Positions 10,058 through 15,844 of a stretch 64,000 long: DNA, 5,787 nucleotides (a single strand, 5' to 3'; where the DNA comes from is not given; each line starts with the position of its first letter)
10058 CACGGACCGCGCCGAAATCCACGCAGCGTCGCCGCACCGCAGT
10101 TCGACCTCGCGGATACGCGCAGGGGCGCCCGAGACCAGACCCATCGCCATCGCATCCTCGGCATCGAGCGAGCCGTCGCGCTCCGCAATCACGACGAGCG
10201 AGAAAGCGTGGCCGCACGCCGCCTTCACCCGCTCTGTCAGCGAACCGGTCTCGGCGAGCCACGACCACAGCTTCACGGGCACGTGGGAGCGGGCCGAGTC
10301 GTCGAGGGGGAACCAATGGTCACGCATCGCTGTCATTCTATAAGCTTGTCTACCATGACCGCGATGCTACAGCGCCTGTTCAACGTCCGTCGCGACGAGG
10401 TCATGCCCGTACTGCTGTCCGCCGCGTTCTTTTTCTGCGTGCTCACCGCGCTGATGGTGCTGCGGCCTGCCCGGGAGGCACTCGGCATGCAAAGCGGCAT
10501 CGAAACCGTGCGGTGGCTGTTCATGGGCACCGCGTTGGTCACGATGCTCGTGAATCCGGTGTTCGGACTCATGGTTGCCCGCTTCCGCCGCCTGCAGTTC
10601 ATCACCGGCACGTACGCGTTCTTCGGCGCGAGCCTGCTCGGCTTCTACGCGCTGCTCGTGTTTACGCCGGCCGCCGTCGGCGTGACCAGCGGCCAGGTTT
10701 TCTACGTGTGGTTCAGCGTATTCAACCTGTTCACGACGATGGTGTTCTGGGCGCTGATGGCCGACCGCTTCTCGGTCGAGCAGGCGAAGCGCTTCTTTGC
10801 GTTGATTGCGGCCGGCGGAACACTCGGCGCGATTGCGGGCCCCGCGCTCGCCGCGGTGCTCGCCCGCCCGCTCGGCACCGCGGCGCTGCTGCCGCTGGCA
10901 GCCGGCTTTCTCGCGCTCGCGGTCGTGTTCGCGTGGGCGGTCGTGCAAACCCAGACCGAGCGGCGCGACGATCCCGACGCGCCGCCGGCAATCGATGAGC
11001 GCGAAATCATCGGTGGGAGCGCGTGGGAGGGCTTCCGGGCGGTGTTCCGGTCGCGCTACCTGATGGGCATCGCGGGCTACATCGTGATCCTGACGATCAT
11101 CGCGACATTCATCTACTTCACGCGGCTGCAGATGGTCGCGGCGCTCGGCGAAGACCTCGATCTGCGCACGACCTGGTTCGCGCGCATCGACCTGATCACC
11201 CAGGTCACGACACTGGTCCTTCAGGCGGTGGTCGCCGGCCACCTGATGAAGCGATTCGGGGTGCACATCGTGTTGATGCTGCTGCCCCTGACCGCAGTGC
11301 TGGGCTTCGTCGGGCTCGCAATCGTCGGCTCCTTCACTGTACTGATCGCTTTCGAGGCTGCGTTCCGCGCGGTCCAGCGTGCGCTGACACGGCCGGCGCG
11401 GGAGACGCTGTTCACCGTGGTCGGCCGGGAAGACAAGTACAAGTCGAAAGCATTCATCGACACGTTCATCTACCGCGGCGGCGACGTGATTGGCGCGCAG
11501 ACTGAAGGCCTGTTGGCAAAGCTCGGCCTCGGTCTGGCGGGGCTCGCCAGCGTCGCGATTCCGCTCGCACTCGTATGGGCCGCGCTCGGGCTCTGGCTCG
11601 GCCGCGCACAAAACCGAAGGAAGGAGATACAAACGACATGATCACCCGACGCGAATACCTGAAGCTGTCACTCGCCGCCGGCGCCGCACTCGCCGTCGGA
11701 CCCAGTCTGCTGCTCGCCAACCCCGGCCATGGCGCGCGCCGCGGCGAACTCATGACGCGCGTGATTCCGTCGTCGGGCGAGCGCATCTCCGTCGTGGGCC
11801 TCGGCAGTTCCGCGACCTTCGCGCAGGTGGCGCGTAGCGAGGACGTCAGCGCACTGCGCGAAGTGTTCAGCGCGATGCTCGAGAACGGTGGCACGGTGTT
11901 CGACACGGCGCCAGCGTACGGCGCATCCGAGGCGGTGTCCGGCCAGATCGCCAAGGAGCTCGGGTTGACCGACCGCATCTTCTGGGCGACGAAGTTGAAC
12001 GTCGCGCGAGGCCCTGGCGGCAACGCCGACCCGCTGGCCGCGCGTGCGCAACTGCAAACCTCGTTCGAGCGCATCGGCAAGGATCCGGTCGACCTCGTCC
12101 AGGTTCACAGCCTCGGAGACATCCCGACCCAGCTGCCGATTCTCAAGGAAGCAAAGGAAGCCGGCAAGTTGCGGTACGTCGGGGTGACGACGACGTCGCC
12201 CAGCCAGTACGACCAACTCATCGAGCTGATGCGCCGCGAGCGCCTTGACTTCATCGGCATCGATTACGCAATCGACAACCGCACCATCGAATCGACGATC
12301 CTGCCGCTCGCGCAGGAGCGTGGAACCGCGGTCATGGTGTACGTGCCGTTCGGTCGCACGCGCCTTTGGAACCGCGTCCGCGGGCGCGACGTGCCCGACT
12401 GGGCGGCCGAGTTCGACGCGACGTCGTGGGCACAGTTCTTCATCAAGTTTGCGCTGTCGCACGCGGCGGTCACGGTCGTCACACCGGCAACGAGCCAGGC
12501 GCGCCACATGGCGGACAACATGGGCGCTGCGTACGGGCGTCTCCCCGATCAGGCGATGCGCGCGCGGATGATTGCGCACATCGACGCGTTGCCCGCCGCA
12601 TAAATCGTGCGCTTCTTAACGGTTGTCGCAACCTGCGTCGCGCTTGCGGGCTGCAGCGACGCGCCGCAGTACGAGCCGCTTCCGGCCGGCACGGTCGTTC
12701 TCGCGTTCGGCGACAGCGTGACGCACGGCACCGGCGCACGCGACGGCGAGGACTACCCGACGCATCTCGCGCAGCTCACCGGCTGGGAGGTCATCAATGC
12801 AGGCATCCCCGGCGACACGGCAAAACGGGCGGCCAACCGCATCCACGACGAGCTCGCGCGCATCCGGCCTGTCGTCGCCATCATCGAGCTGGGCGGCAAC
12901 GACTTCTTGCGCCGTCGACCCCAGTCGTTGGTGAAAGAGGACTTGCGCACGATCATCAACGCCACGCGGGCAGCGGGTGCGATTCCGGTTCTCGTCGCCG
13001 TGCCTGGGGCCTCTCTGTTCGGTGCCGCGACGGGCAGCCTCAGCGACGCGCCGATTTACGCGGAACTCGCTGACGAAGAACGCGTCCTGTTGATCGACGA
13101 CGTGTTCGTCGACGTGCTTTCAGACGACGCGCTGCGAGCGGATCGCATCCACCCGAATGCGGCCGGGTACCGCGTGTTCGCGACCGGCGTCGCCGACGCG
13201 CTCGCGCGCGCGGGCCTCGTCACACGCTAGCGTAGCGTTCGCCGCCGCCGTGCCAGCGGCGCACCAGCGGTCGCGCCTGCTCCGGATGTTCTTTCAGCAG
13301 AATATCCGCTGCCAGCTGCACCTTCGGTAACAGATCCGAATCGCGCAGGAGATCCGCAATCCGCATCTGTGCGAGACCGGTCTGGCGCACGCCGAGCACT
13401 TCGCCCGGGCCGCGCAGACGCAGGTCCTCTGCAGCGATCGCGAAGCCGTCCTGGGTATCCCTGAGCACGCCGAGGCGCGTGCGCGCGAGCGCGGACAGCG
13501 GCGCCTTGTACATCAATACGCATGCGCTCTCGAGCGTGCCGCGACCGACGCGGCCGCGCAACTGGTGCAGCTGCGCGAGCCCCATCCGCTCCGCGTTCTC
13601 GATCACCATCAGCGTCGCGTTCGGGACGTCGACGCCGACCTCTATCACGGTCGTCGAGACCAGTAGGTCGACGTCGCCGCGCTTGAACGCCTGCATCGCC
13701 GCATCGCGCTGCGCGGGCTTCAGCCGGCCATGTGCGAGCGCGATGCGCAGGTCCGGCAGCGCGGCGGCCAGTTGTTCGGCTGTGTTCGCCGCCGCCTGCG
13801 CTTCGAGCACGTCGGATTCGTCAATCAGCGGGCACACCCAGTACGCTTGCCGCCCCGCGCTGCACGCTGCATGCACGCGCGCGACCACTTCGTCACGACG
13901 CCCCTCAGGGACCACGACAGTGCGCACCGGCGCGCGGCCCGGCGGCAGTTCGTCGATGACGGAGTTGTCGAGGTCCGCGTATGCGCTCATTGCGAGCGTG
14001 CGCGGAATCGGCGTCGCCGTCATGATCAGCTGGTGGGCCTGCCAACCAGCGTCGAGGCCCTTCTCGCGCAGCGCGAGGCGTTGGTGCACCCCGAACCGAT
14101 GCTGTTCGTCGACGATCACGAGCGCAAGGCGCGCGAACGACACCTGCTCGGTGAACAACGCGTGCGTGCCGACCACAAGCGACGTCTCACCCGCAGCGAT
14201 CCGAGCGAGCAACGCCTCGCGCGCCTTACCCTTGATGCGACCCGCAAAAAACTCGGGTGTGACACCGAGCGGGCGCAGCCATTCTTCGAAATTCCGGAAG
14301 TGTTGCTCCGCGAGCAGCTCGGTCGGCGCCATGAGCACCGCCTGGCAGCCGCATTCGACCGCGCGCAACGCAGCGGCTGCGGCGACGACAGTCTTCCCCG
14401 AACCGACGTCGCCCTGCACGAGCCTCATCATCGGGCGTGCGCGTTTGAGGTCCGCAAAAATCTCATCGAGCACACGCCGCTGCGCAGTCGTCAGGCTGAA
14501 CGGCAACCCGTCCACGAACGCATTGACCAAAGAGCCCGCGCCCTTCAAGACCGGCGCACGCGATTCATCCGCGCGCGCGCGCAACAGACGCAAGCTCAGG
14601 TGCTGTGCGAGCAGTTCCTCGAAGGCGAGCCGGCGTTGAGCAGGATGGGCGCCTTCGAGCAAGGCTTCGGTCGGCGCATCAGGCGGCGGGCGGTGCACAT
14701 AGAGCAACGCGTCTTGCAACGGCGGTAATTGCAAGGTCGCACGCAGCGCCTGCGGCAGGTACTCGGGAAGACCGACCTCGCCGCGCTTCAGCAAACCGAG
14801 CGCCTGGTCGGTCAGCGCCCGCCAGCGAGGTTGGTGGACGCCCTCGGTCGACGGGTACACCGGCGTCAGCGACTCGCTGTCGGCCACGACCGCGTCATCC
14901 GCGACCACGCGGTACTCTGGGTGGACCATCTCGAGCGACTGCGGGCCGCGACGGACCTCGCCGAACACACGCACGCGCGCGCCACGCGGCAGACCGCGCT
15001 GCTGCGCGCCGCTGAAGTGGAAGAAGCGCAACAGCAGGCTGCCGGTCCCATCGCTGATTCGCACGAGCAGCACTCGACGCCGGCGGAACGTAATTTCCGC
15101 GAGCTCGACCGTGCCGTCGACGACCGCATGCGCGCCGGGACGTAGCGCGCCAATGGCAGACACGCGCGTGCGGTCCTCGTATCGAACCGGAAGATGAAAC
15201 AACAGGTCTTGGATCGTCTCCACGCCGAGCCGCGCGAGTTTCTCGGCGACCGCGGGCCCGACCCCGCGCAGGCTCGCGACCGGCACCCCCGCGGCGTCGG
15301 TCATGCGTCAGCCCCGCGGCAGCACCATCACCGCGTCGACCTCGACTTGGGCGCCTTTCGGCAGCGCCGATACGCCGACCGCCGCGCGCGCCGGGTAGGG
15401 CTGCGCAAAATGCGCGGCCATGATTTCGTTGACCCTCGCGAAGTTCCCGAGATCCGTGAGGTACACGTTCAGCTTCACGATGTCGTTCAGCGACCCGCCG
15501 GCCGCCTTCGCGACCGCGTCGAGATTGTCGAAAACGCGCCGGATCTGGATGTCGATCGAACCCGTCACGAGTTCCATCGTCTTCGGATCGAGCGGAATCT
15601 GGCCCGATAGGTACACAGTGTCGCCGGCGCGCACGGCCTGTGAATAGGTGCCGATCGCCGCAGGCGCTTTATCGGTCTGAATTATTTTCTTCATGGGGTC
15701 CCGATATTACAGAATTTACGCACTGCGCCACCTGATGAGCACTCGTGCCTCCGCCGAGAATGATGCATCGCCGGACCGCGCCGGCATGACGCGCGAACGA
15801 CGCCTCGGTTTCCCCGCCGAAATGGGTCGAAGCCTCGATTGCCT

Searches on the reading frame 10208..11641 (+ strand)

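Call 50: search_protein_families(library=pfam, proteins=[window:10208-11641:+], max_evalue=0.00001)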
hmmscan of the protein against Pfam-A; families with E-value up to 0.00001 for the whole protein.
window:10208-11641:+ (477 aa): 1 family
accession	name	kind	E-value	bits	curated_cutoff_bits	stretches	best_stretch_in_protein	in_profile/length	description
PF07690.21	MFS_1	-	6.8e-13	48.7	33.4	1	69-376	2-291/347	Major Facilitator Superfamily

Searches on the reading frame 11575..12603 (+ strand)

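Call 50: search_protein_families(library=pfam, proteins=[window:11575-12603:+], max_evalue=0.00001)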
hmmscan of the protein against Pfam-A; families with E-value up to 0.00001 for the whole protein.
window:11575-12603:+ (342 aa): 1 family
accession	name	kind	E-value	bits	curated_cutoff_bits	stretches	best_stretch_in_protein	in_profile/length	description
PF00248.27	Aldo_ket_red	-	3.8e-29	102.1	24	1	74-329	2-284/291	Aldo/keto reductase family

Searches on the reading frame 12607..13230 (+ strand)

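Call 50: search_protein_families(library=pfam, proteins=[window:12607-13230:+], max_evalue=0.00001)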
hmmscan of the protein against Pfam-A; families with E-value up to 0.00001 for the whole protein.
window:12607-13230:+ (207 aa): 2 families
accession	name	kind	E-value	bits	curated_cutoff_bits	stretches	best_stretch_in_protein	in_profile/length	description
PF13472.12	Lipase_GDSL_2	-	1.1e-25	91.6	32.9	1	33-190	1-178/178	GDSL-like Lipase/Acylhydrolase family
PF00657.28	Lipase_GDSL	-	3.6e-12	47.3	23.6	1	31-192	1-205/208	GDSL-like Lipase/Acylhydrolase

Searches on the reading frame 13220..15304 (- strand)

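Call 50: search_protein_families(library=pfam, proteins=[window:13220-15304:-], max_evalue=0.00001)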
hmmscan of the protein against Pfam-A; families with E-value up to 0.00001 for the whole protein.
window:13220-15304:- (694 aa): 6 families
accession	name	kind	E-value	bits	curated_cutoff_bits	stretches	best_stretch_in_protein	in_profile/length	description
PF00270.35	DEAD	-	8.3e-22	78.1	26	1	275-437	4-164/167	DEAD/DEAH box helicase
PF00271.37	Helicase_C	-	8e-20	71.6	23.5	1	504-588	30-108/110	Helicase conserved C-terminal domain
PF17191.10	RecG_wedge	-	7.2e-17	61.9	23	1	12-169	5-159/162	RecG wedge domain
PF04851.21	ResIII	-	1.9e-10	41.4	22.5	1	270-432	3-162/164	Type III restriction enzyme, res subunit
PF19833.4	RecG_dom3_C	-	1.9e-10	41.1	26.8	1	617-677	1-62/87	ATP-dependent DNA helicase RecG, domain 3, C-terminal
PF01336.31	tRNA_anti-codon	-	5.4e-08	33.1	27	1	73-134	12-75/75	OB-fold nucleic acid binding domain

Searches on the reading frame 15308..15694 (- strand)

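Call 50: search_protein_families(library=pfam, proteins=[window:15308-15694:-], max_evalue=0.00001)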
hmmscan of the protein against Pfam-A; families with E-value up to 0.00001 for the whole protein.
window:15308-15694:- (128 aa): 1 family
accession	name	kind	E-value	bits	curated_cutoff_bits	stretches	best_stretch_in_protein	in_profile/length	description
PF01042.26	Ribonuc_L-PSP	-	2.6e-39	134.4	27.3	1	8-123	2-119/121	Endoribonuclease L-PSP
